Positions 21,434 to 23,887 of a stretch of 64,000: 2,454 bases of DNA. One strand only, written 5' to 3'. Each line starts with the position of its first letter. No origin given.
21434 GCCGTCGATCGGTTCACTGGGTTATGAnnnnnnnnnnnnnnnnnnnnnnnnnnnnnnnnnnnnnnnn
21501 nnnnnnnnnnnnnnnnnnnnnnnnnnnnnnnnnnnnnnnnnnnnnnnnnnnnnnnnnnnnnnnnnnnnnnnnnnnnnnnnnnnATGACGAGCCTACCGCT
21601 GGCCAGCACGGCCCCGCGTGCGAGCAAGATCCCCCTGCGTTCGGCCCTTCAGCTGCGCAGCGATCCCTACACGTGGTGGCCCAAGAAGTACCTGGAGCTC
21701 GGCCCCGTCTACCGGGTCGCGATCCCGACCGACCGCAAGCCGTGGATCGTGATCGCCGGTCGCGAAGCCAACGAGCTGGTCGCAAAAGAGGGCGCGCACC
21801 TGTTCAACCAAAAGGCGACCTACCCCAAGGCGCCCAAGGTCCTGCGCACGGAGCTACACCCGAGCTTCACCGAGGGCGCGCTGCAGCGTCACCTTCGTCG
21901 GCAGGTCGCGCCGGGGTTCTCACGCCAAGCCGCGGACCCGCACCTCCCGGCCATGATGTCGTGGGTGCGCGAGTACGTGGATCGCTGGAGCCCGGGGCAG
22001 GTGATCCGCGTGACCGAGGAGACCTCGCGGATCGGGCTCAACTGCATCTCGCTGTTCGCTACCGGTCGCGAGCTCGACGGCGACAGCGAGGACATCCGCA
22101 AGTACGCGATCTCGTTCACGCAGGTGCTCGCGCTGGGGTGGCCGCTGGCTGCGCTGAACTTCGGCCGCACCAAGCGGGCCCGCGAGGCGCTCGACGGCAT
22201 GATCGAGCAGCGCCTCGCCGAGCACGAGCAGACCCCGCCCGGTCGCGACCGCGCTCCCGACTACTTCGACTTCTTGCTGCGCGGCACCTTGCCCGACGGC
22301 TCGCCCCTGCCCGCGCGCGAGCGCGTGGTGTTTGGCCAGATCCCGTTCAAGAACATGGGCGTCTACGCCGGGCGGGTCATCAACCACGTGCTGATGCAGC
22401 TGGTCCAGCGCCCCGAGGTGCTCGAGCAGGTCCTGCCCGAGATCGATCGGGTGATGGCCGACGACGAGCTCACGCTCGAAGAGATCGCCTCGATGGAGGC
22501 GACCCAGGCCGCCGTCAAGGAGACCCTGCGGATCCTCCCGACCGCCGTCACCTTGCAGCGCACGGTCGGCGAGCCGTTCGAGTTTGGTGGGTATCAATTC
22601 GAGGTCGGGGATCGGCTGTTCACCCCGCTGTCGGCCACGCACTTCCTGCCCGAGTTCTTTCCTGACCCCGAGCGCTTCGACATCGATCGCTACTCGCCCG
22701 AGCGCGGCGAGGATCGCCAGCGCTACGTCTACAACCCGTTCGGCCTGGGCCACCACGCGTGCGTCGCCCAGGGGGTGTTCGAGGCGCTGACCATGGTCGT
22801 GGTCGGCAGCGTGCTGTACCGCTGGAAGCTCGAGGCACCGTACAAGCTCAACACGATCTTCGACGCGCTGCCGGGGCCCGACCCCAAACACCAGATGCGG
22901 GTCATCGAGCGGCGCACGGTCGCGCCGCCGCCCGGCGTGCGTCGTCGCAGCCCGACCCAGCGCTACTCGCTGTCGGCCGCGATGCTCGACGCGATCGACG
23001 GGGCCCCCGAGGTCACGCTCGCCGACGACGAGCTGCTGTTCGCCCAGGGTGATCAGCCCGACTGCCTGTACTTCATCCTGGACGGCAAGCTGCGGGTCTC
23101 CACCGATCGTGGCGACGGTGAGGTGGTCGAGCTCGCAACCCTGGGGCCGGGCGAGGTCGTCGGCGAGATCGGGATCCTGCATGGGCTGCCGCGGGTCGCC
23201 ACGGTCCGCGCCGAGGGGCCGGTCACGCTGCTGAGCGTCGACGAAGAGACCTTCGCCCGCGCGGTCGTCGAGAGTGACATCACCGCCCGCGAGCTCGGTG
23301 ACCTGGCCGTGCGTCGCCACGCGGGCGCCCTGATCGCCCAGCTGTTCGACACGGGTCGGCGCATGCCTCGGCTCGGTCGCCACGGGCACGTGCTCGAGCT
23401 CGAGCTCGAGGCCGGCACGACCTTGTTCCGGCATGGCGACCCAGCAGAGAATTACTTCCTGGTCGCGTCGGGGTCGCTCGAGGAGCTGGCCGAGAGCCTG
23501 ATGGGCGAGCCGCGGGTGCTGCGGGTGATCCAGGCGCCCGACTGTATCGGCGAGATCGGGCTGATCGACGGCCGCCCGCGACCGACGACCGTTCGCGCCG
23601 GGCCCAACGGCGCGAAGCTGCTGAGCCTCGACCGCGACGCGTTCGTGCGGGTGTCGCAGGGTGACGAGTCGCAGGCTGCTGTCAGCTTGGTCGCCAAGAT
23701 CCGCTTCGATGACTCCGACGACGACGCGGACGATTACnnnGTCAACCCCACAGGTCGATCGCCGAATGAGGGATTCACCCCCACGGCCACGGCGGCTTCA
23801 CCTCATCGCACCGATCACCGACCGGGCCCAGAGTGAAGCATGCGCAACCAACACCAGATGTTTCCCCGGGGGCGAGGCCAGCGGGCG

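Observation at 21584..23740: Cytochrome P450 fused to tandem cyclic-nucleotide-binding domains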

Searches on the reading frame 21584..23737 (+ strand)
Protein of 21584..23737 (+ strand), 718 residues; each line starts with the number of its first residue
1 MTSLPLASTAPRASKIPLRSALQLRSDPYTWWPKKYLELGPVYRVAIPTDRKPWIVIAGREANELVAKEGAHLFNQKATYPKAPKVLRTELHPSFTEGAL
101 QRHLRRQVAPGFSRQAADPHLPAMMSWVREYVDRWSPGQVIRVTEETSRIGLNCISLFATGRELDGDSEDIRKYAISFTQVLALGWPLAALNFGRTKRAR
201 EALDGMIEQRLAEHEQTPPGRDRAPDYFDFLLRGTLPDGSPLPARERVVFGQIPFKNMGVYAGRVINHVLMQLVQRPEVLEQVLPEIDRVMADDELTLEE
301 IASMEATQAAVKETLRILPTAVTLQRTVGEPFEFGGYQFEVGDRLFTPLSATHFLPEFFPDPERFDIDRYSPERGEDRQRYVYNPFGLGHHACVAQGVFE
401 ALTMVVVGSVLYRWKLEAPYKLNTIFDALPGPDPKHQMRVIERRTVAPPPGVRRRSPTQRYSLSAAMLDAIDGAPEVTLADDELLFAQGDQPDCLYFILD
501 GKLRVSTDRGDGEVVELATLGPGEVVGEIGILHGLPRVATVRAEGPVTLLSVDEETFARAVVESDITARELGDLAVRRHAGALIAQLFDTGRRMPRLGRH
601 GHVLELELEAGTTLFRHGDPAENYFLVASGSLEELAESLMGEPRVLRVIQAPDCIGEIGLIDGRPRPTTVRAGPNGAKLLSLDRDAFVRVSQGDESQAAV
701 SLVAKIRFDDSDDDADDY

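Call 3: search_protein_families(library=pfam, proteins=[window:21584-23737:+], max_evalue=1)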
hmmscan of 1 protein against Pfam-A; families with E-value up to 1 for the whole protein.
window:21584-23737:+ (718 aa): 2 families
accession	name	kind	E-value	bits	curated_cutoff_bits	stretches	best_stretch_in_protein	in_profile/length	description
PF00027.35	cNMP_binding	-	1.9e-39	134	27.5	2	477-560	2-85/89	Cyclic nucleotide-binding domain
PF00067.27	p450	-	9.1e-38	130.6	22.8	1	34-418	31-436/462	Cytochrome P450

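Call 4: search_protein_families(library=ncbifam, proteins=[window:21584-23737:+], max_evalue=1)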
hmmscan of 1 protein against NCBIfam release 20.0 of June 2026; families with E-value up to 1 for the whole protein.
window:21584-23737:+ (718 aa): 16 families
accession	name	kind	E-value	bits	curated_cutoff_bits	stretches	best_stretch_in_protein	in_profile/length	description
NF051859.1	AlbFlvMonOxTrpSyn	equivalog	3.8e-27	95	700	1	96-418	103-431/457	bifunctional albaflavenone monooxygenase/terpene synthase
NF045812.1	PentlenOxigase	equivalog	1.8e-18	66.6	800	1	102-417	92-412/444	pentalenene oxygenase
NF058543.1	ActPatMycb56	equivalog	1.2e-16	60.4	460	2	480-569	25-113/317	acetyltransferase Pat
NF050147.1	aminopyruv_ApyO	equivalog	1.2e-16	60.4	525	1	76-416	65-395/444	RiPP biosynthesis cytochrome P450 ApyO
TIGR03896.1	cyc_nuc_ocin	subfamily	1.2e-13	51.1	161.05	2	479-562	13-100/317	bacteriocin-type transport-associated protein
NF041163.2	encap_f2b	equivalog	1.4e-11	44.2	400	2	605-696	97-188/450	family 2B encapsulin nanocompartment shell protein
NF008732.0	PRK11753.1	equivalog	1.9e-11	43.8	266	2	484-560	33-110/214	cAMP-activated global transcriptional regulator CRP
TIGR04538.1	P450_cycloAA_1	subfamily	2.4e-08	33.2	500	1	306-407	257-359/395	cytochrome P450, cyclodipeptide synthase-associated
TIGR04515.1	P450_rel_GT_act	subfamily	3.3e-06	26.7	343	1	302-374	255-327/386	P450-derived glycosyltransferase activator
NF007707.0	PRK10402.1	subfamily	0.00016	21.4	180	1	479-547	36-104/226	transcriptional regulator YeiL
TIGR04458.1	CYP450_TxtE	equivalog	0.0014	17.3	500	1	311-398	280-359/403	4-nitrotryptophan synthase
NF041802.1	P450_SolI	exception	0.0016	17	850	1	308-414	297-395/424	solanimycin biosynthesis cytochrome P450 SolI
NF050815.1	TransActFtrBCaul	equivalog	0.0094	15.2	300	1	482-564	40-121/251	transcriptional activator FtrB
NF053744.1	FAProxCypCBc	equivalog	0.011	14.3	600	1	304-407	273-373/416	CYP152 family fatty-acid peroxygenase CypC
NF006901.0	PRK09392.1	equivalog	0.017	14.4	211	1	483-557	39-112/236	transcriptional activator FtrB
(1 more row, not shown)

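Call 5: find_homologous_proteins(query=window:21584-23737:+, max_evalue=0.00001)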
Query window:21584-23737:+ (718 aa): 180 proteins with E <= 0.00001 among 8000 candidates; the best 120 are listed.
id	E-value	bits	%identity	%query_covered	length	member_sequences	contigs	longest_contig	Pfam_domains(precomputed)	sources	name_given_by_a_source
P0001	0.0e+0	1628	100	100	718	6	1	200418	PF00027.36,PF00067.28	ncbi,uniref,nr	ncbi:cytochrome P450 [Enhygromyxa salina]|uniref:Putative cytochrome P450 120 n=1 Tax=Enhygromyxa sa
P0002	0.0e+0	1349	82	99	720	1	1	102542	PF00027.36,PF00067.28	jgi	jgi:CRP-like cAMP-binding protein/cytochrome P450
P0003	0.0e+0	1321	83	96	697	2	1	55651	PF00027.36,PF00067.28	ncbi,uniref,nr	ncbi:cytochrome P450 [Enhygromyxa salina]|uniref:cytochrome P450 n=1 Tax=Enhygromyxa salina TaxID=21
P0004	0.0e+0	1309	80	100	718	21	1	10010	PF00027.36,PF00067.28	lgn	-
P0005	0.0e+0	1285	79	99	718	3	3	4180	PF00027.36,PF00067.28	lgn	-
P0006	0.0e+0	1277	79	99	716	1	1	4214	PF00027.36,PF00067.28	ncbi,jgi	jgi:CRP-like cAMP-binding protein/cytochrome P450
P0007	0.0e+0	1210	74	99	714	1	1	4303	PF00027.36,PF00067.28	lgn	-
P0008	0.0e+0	1116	69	99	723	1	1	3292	PF00027.36,PF00067.28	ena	-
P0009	0.0e+0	1086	68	99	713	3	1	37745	PF00027.36,PF00067.28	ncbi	ncbi:MAG: cytochrome P450 [Enhygromyxa sp.]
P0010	0.0e+0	1080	67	99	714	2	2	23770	PF00027.36,PF00067.28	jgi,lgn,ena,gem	-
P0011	0.0e+0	1072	67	99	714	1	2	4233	PF00027.36,PF00067.28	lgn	-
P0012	0.0e+0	1072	67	99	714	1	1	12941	PF00027.36,PF00067.28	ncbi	-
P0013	0.0e+0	1055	66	98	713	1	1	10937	PF00027.36,PF00067.28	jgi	jgi:cytochrome P450/CRP-like cAMP-binding protein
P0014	0.0e+0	1050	66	98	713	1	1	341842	PF00027.36,PF00067.28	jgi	jgi:CRP-like cAMP-binding protein/cytochrome P450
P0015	0.0e+0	1049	66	98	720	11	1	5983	PF00027.36,PF00067.28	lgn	-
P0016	0.0e+0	1045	66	98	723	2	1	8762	PF00027.36,PF00067.28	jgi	jgi:cytochrome P450/CRP-like cAMP-binding protein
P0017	0.0e+0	1014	64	98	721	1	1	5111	PF00027.36,PF00067.28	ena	-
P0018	5.2e-298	1008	69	92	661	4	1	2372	PF00027.36,PF00067.28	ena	-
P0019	1.4e-289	981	62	100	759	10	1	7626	PF00027.36,PF00067.28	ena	-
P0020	1.4e-284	964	62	98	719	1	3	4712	PF00027.36,PF00067.28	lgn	-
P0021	4.1e-284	962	60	99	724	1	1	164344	PF00027.36,PF00067.28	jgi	jgi:cytochrome P450/CRP-like cAMP-binding protein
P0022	1.1e-282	958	60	100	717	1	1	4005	PF00027.36,PF00067.28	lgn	-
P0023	6.7e-282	955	61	99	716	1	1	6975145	PF00027.36,PF00067.28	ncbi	ncbi:cytochrome P450 [Nannocystaceae bacterium ST9]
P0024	1.4e-281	954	61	98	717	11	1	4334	PF00027.36,PF00067.28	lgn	-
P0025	1.9e-279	947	60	100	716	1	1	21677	PF00027.36,PF00067.28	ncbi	-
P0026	3.4e-278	943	60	99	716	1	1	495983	PF00027.36,PF00067.28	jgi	jgi:CRP-like cAMP-binding protein/cytochrome P450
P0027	1.0e-271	921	60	97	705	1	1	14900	PF00027.36,PF00067.28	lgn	-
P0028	3.5e-271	920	59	99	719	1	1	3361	PF00027.36,PF00067.28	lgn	-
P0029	2.9e-265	900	59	96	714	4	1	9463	PF00027.36,PF00067.28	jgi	jgi:cytochrome P450/CRP-like cAMP-binding protein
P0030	3.5e-258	877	57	98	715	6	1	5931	PF00027.36,PF00067.28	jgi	jgi:cytochrome P450/CRP-like cAMP-binding protein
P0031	3.9e-257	873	56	99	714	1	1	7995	PF00027.36,PF00067.28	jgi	-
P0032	1.4e-251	855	58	96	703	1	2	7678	PF00027.36,PF00067.28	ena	-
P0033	1.6e-248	845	81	64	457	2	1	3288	PF00027.36,PF00067.28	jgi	jgi:CRP-like cAMP-binding protein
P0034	1.7e-231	789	52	96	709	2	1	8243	PF00027.36,PF00067.28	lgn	-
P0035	2.1e-229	782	53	98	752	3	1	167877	PF00027.36,PF00067.28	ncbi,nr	ncbi:MAG: cytochrome P450 [Alphaproteobacteria bacterium]|nr:cytochrome P450 [Alphaproteobacteria ba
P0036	1.0e-223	763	51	97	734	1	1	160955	PF00027.36,PF00067.28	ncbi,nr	ncbi:MAG: cytochrome P450 [Myxococcales bacterium]|nr:cytochrome P450 [Myxococcales bacterium]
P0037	7.0e-219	747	57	81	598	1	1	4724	PF00027.36,PF00067.28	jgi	jgi:CRP-like cAMP-binding protein/cytochrome P450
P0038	2.7e-218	745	51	96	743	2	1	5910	PF00027.36,PF00067.28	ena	-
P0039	1.6e-207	709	51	93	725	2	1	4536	PF00027.36,PF00067.28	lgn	-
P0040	1.3e-192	660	64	62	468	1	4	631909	PF00067.28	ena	-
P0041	1.6e-190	653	65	59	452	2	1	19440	PF00067.28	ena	-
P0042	1.2e-189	650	65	62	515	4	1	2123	PF00067.28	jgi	jgi:cytochrome P450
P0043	4.6e-188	645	64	63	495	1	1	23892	PF00067.28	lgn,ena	-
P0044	2.7e-187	642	49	95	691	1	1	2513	PF00027.36,PF00067.28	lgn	-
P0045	1.1e-184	634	64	62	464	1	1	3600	PF00067.28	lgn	-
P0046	1.8e-184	633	63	61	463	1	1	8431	PF00067.28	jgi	jgi:cytochrome P450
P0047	1.9e-183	630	63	61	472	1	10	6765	PF00067.28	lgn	-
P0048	3.4e-183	629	62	62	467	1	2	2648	PF00067.28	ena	-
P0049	1.7e-168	580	60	62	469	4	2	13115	PF00067.28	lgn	-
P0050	1.5e-167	577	59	60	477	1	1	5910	PF00067.28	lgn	-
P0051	1.3e-166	574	59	62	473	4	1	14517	PF00067.28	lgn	-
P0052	1.4e-165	571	58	62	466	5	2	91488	PF00067.28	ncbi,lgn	-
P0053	5.6e-163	562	59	62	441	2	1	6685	PF00067.28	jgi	jgi:cytochrome P450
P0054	5.5e-162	559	59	62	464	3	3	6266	PF00067.28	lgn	-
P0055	8.1e-159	548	57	62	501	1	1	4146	PF00067.28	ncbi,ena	-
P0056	6.7e-143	496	51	63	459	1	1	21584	PF00067.28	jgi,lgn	jgi:cytochrome P450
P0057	1.0e-135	472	49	63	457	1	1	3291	PF00067.28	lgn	-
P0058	5.3e-128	446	58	50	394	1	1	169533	PF00067.28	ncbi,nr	ncbi:MAG: cytochrome P450, partial [Alphaproteobacteria bacterium]|nr:cytochrome P450 [Alphaproteoba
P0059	5.2e-120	420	55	48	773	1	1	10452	PF00067.28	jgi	jgi:cytochrome P450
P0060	7.4e-58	215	35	60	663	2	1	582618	PF05719.17,PF00067.28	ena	-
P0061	8.7e-56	208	35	59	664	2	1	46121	PF05719.17,PF00067.28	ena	-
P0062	8.9e-56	208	35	60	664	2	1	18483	PF05719.17,PF00067.28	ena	-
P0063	5.1e-54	202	33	59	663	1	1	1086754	PF05719.17,PF00067.28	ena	-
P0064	5.8e-53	198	30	61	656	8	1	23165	PF05719.17,PF00067.28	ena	-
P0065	6.7e-53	198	33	60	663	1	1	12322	PF05719.17,PF00067.28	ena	-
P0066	3.4e-52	196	32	60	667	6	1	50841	PF05719.17,PF00067.28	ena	-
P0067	3.9e-52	196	33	59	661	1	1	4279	PF05719.17,PF00067.28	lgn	-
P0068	1.3e-51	194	32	60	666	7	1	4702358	PF05719.17,PF00067.28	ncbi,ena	-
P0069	4.3e-51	192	32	60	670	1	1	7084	PF05719.17,PF00067.28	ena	-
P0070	1.9e-50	190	32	58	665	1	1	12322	PF05719.17,PF00067.28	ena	-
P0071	1.4e-49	187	33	60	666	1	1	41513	PF05719.17,PF00067.28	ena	-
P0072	2.1e-49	187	32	60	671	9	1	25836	PF05719.17,PF00067.28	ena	-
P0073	2.0e-48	183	31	60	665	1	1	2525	PF05719.17,PF00067.28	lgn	-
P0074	2.3e-48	183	31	62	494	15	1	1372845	PF00067.28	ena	-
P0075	8.7e-48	181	32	60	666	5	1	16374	PF05719.17,PF00067.28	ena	-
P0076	1.1e-47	181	32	58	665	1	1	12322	PF05719.17,PF00067.28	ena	-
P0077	2.1e-47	180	31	61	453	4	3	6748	PF00067.28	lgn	-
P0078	1.1e-46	178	29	63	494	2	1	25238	PF00067.28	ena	-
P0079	2.0e-46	177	29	62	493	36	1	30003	PF00067.28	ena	-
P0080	2.4e-46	177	34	59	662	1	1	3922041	PF05719.17,PF00067.28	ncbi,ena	-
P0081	4.5e-46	176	33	61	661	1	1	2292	PF05719.17,PF00067.28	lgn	-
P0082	5.6e-46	175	34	59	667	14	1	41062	PF05719.17,PF00067.28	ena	-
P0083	1.2e-45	174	30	62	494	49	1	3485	PF00067.28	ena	-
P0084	1.4e-45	174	29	58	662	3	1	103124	PF05719.17,PF00067.28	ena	-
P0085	2.5e-45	173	32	53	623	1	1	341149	PF05719.17,PF00067.28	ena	-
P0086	7.6e-45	172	32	59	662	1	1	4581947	PF05719.17,PF00067.28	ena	-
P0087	1.2e-44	171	30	60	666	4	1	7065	PF05719.17,PF00067.28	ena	-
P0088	2.0e-44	170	32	60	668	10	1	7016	PF05719.17,PF00067.28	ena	-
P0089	4.0e-44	169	33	59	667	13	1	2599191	PF05719.17,PF00067.28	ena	-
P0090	4.7e-44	169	28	59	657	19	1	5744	PF05719.17,PF00067.28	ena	-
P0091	1.1e-43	168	31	55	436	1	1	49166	PF00067.28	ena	-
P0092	1.9e-43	167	32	59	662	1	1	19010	PF05719.17,PF00067.28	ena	-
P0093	2.4e-43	167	30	59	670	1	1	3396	PF05719.17,PF00067.28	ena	-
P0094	4.2e-43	166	30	60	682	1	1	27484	PF05719.17,PF00067.28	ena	-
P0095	1.4e-42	164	30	59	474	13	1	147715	PF00067.28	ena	-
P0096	1.4e-42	164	29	58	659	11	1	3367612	PF05719.17,PF00067.28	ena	-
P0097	4.7e-42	162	30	60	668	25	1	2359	PF05719.17,PF00067.28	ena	-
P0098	9.3e-42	161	27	61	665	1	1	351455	PF05719.17,PF00067.28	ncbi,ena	-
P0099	9.8e-42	161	28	56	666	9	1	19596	PF05719.17,PF00067.28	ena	-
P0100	2.2e-41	160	28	95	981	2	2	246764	PF00027.36,PF00067.28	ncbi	ncbi:MAG: cytochrome P450 [Vicinamibacterales bacterium]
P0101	2.4e-41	160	29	59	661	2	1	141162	PF05719.17,PF00067.28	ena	-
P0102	3.9e-41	159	29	59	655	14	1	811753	PF05719.17,PF00067.28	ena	-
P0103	6.8e-41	159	31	60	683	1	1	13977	PF05719.17,PF00067.28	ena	-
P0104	1.1e-40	158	27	61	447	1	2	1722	PF00067.28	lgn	-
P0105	5.7e-40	155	31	56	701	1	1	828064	PF05719.17,PF00067.28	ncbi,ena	-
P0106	2.8e-39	153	29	61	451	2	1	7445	PF00067.28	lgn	-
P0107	5.2e-39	152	27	60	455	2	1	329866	PF00067.28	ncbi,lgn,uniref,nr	ncbi:cytochrome P450 [Cellulomonas cellasea]|uniref:Cytochrome P450 n=1 Tax=Cellulomonas cellasea Ta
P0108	3.8e-38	149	29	50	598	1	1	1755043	PF00067.28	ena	-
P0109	1.6e-37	147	28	63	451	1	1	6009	PF00067.28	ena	-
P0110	2.3e-37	147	28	55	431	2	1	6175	PF00067.28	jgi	jgi:cytochrome P450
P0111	8.1e-37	145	27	60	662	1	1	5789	PF05719.17,PF00067.28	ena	-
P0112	2.8e-36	143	26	61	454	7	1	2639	PF00067.28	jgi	jgi:cytochrome P450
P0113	2.9e-36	143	27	59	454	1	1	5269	PF00067.28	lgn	-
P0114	3.8e-35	140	28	55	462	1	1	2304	PF00067.28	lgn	-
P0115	1.2e-34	138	26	60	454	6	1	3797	PF00067.28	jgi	jgi:cytochrome P450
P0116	4.3e-32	129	27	61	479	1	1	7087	PF00067.28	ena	-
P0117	2.1e-24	104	26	61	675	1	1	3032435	PF05719.17,PF00067.28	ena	-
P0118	3.9e-20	90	25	59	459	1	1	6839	PF00067.28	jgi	-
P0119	2.7e-19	87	25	48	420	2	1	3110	PF00067.28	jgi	jgi:cytochrome P450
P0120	2.3e-18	84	24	56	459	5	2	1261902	PF00067.28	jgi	-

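Call 11: find_encoding_contigs(protein=P0001, flank=10000, max_places=3)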
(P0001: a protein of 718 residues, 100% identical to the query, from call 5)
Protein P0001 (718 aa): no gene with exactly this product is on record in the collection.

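Call 12: find_encoding_contigs(protein=P0023, flank=10000, max_places=2)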
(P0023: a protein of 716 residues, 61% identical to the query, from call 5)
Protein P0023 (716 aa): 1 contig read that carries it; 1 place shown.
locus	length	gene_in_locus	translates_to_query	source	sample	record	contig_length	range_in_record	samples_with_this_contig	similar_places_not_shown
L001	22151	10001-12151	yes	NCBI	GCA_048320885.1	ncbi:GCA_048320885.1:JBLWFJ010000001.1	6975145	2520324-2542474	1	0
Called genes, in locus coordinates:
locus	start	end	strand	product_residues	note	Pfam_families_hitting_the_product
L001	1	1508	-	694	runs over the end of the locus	PF19494:DUF6029 (faint)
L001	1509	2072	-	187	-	PF08534:Redoxin, PF00578:AhpC-TSA, PF13905:Thioredoxin_8 (weak)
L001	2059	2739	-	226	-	PF00578:AhpC-TSA (weak)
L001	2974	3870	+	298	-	PF18884:TSP3_bac (weak)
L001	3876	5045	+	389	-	PF13624:SurA_N_3 (weak), PF13623:SurA_N_2 (weak), PF13145:Rotamase_2, PF13616:Rotamase_3, PF00639:Rotamase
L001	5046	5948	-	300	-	PF02541:Ppx-GppA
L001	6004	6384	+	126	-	PF02041:Auxin_BP, PF01050:MannoseP_isomer (weak), PF07883:Cupin_2, PF02311:AraC_binding (weak)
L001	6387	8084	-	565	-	PF13699:eCIS_core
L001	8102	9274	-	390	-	PF00266:Aminotran_5, PF01053:Cys_Met_Meta_PP (weak)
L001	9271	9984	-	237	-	-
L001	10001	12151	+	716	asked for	PF00067:p450, PF00027:cNMP_binding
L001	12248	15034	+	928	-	PF20464:MmeI_N, PF20465:MmeI_hel, PF20473:MmeI_Mtase, PF07669:Eco57I (weak), PF20466:MmeI_TRD, PF20467:MmeI_C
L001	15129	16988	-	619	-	PF00009:GTP_EFTU, PF01926:MMR_HSR1 (weak), PF22042:EF-G_D2, PF03144:GTP_EFTU_D2, PF00679:EFG_C, PF21018:BipA_C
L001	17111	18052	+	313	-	PF02129:Peptidase_S15 (weak), PF00326:Peptidase_S9 (weak)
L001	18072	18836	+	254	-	PF10127:RlaP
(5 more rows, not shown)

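Call 13: find_encoding_contigs(protein=P0035, flank=10000, max_places=2)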
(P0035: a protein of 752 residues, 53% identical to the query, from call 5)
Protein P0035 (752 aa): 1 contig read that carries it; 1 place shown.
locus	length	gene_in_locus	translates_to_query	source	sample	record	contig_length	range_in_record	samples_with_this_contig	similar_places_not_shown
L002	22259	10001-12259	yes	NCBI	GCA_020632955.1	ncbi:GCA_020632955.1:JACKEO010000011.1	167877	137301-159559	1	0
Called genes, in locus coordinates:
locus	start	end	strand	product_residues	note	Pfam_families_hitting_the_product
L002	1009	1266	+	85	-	PF09957:VapB_antitoxin (weak)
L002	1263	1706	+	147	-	PF01850:PIN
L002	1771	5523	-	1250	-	PF00069:Pkinase, PF07714:PK_Tyr_Ser-Thr, PF00069:Pkinase, PF13191:AAA_16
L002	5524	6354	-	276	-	PF01209:Ubie_methyltran, PF13489:Methyltransf_23, PF13847:Methyltransf_31, PF08241:Methyltransf_11, PF08242:Methyltransf_12, PF13649:Methyltransf_25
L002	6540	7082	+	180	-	PF02163:Peptidase_M50 (faint)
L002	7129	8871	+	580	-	PF11617:Cu-binding_MopE, PF07676:PD40, PF26549:Tricorn_N (faint), PF07676:PD40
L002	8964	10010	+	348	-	PF00355:Rieske, PF19298:KshA_C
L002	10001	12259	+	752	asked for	PF00067:p450, PF00027:cNMP_binding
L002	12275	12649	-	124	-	PF04020:Phage_holin_4_2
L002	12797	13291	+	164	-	PF10604:Polyketide_cyc2 (weak)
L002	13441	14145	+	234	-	-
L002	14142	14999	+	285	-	-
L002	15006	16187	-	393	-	-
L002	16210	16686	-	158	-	PF20398:DUF6691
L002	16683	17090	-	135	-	PF04143:Sulf_transp (weak)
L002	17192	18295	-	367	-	-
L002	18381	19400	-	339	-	PF00248:Aldo_ket_red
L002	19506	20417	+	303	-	PF00126:HTH_1, PF03466:LysR_substrate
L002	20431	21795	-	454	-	PF00067:p450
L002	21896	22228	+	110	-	-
